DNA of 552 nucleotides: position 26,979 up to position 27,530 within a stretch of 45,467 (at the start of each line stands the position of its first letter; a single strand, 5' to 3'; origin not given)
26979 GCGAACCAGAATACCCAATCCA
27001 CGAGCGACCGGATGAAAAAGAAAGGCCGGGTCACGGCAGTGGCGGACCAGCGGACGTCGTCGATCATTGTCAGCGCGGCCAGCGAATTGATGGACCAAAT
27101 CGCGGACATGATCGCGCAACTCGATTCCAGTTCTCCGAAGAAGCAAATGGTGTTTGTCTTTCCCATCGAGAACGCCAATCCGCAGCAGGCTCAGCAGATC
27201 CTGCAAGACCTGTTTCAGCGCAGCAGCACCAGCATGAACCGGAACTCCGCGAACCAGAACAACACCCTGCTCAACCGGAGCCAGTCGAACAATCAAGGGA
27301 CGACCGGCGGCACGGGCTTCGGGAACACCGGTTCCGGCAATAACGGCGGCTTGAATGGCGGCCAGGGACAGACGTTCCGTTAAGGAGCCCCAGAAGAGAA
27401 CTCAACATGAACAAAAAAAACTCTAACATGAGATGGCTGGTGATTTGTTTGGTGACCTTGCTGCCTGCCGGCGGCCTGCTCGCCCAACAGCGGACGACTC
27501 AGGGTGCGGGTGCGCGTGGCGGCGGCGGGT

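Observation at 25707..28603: Secretin split into two separately exported polypeptides, with the break inside the loop of the last N-domain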

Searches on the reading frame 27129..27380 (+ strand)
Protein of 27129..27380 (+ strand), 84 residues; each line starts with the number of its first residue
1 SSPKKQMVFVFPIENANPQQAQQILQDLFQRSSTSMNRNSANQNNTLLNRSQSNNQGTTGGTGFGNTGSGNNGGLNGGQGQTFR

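Call 24: search_protein_families(library=pfam, proteins=[window:27129-27380:+], max_evalue=10)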
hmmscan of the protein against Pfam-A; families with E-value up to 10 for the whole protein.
seq(84 aa): 2 families
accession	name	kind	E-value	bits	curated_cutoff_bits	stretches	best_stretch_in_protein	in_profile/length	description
PF03958.22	Secretin_N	-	0.0032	18.1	28.2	1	8-55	1-26/69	Bacterial type II/III secretion system short domain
PF20512.3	PMI_typeI_hel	-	0.032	15.2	23.4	1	14-57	15-58/88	Phosphomannose isomerase type I, helical insertion domain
